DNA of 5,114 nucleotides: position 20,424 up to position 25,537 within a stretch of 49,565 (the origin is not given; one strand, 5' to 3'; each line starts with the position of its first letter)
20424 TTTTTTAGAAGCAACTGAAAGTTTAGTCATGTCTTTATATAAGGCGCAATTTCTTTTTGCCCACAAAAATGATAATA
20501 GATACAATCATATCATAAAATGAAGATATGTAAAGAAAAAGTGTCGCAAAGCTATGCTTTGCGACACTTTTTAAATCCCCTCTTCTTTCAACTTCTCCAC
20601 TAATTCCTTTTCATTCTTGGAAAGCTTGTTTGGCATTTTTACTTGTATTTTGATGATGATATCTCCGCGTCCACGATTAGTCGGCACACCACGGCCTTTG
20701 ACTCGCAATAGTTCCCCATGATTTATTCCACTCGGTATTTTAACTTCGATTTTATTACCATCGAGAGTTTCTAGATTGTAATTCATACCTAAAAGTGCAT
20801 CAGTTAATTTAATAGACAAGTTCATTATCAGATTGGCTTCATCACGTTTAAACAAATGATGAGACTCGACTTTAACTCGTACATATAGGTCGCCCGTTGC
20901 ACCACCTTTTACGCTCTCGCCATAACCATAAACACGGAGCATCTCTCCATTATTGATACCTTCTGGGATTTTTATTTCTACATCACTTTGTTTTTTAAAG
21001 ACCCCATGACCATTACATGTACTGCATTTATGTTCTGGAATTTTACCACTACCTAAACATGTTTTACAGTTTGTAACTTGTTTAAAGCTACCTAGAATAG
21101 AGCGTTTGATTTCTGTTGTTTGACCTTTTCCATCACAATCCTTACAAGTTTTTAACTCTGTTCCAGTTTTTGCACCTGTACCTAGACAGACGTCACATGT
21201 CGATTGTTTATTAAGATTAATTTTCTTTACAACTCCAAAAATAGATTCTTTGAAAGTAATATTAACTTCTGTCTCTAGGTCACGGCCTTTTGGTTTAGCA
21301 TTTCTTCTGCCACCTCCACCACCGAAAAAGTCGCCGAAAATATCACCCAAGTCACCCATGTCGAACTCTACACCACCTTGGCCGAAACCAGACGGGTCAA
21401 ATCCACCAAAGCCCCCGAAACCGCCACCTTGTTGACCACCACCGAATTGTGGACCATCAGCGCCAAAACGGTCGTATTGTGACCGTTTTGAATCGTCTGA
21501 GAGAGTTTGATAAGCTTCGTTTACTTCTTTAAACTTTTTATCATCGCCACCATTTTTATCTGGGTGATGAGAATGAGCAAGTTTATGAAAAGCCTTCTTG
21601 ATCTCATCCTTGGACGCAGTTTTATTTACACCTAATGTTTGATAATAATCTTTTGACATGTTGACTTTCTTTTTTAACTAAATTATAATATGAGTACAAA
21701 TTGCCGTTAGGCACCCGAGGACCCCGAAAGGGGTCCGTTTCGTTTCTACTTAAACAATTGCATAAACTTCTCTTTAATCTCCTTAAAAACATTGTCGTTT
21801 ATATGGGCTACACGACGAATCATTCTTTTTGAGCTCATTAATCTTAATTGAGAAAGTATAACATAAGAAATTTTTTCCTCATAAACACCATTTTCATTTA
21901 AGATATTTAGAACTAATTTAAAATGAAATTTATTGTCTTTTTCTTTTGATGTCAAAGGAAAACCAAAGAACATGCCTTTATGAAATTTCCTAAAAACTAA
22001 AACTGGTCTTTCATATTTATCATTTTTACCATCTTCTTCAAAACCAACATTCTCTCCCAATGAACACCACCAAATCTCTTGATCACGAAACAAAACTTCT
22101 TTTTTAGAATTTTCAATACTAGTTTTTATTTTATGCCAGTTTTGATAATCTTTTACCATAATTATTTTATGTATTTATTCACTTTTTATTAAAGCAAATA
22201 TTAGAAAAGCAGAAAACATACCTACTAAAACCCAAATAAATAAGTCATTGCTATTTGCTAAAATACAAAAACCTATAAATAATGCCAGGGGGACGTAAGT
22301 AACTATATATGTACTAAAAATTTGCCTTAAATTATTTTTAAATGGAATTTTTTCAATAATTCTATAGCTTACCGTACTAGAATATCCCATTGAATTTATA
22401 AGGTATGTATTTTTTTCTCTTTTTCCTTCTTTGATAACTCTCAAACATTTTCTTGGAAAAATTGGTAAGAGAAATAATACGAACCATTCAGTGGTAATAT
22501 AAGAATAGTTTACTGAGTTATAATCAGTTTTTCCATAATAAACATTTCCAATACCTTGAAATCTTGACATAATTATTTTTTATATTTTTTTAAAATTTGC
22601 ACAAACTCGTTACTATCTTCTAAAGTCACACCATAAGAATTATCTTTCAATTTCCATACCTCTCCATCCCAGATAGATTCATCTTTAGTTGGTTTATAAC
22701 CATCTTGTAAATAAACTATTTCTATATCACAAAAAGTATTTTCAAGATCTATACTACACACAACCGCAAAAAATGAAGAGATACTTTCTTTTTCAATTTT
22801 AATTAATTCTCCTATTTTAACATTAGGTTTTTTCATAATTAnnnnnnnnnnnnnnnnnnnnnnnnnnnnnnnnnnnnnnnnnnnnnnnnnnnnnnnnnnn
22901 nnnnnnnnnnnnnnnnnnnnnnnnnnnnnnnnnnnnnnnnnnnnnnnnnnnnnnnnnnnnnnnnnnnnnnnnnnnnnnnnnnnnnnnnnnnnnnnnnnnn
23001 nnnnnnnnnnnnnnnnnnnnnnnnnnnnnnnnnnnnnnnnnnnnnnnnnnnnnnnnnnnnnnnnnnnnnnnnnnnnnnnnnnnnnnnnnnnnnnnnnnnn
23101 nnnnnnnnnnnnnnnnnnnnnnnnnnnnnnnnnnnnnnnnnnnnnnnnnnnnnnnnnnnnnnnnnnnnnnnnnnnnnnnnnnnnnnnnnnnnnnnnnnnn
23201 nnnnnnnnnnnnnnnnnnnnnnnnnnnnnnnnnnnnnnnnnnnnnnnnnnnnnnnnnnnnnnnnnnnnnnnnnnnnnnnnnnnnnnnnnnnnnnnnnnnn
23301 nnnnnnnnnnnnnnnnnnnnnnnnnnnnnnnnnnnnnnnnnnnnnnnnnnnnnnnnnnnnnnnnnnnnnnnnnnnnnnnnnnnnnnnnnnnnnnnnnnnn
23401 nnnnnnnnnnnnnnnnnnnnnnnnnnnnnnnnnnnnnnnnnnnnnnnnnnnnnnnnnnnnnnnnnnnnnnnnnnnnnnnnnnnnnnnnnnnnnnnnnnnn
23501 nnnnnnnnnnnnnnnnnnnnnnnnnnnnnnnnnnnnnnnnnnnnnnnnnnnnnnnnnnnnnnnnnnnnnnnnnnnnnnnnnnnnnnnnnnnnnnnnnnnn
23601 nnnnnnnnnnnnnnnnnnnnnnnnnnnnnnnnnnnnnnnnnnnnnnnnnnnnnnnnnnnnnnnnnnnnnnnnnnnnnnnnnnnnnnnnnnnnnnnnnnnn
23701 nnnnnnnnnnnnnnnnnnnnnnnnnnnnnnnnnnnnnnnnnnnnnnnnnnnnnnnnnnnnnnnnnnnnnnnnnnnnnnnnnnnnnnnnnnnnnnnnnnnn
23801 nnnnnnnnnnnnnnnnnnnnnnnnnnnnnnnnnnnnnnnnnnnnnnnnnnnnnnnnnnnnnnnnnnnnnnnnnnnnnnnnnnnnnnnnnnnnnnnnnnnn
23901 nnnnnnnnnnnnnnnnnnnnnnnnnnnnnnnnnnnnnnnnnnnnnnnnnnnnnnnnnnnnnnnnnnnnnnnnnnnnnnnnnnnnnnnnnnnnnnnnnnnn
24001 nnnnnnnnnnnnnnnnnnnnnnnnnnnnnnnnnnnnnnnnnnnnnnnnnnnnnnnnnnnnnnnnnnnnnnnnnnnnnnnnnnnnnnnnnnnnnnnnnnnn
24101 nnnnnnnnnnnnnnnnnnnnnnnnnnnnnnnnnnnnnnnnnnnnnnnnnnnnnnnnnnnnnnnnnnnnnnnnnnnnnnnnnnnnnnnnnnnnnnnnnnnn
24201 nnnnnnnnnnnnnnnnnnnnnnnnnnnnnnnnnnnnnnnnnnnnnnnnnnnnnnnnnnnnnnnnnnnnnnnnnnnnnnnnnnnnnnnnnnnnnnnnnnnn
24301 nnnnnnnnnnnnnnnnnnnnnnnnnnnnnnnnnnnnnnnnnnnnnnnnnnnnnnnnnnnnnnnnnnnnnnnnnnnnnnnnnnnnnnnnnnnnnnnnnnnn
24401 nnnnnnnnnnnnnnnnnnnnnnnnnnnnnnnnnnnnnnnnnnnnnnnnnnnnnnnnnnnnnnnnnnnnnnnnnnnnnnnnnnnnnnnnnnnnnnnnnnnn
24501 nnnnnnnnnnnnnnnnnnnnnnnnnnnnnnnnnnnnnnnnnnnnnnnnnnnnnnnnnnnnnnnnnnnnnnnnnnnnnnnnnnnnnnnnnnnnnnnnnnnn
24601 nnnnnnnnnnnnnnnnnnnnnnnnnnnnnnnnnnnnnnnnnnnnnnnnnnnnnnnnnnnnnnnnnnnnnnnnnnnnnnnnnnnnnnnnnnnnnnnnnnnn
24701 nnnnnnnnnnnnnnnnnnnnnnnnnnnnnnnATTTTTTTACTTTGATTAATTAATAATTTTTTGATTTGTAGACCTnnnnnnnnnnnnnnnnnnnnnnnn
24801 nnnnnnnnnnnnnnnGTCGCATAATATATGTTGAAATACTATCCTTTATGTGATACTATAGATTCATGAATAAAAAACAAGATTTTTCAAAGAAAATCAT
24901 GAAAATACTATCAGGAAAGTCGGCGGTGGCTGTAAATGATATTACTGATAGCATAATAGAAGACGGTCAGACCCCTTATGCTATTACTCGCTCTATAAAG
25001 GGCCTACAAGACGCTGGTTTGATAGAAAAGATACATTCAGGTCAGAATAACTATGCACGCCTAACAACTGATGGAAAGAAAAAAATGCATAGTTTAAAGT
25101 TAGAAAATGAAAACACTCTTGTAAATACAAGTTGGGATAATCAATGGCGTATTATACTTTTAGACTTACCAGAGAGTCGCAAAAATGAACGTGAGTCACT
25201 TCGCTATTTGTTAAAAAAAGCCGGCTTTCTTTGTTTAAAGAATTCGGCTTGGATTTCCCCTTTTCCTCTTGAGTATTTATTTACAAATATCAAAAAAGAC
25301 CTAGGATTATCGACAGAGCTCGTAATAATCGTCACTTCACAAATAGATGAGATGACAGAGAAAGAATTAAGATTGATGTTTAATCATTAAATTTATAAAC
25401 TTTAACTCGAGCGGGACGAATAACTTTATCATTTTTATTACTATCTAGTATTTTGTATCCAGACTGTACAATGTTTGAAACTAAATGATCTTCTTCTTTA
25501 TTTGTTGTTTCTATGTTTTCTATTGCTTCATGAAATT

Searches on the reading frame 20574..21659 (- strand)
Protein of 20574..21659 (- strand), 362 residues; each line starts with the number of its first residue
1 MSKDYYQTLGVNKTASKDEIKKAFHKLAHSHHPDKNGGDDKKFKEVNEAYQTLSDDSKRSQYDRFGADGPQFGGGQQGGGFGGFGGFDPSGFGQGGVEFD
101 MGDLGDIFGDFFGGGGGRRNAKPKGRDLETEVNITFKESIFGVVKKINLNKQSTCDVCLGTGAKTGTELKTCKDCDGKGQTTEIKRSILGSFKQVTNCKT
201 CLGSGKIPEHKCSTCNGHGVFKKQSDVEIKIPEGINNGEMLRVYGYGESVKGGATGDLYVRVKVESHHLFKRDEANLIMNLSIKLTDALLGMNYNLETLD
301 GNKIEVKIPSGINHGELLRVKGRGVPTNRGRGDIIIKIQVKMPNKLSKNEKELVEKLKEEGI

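Call 38: search_protein_families(library=pfam, proteins=[window:20574-21659:-], max_evalue=0.001)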
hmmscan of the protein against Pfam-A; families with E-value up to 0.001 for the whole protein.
window:20574-21659:- (362 aa): 4 families
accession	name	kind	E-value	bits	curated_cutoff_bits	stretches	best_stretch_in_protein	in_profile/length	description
PF01556.23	DnaJ_C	-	3.8e-41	141.1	26.6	1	128-343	1-152/152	DnaJ C terminal domain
PF00226.36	DnaJ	-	3.3e-24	85.2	27.8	1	4-63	1-63/63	DnaJ domain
PF00684.25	DnaJ_CXXCXGXG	-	3.1e-14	53.4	32.7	1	155-219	1-65/65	DnaJ central domain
PF15777.11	Anti-TRAP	-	0.00036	20.9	32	0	196-221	11-42/59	Tryptophan RNA-binding attenuator protein inhibitory protein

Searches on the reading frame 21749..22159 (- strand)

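Call 38: search_protein_families(library=pfam, proteins=[window:21749-22159:-], max_evalue=0.001)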
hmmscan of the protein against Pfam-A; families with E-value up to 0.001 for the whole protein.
window:21749-22159:- (137 aa): 1 family
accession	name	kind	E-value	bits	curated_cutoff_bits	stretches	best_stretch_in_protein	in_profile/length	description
PF02452.23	PemK_toxin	-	1.3e-11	45.1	23.1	1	27-136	3-109/109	PemK-like, MazF-like toxin of type II toxin-antitoxin system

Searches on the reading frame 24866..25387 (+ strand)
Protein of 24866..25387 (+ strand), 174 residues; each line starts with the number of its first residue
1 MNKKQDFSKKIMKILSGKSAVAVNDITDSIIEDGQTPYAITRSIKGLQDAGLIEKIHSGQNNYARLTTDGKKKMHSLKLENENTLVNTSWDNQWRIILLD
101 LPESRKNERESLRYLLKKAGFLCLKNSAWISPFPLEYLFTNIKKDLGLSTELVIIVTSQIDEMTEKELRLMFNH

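Call 38: search_protein_families(library=pfam, proteins=[window:24866-25387:+], max_evalue=0.001)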
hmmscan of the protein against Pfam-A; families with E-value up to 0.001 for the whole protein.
window:24866-25387:+ (174 aa): 1 family
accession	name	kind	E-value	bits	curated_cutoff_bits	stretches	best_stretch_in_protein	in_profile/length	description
PF20803.2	PaaX_M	-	2.6e-19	69.5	24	1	88-167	2-81/83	PaaX protein central Cas2-like domain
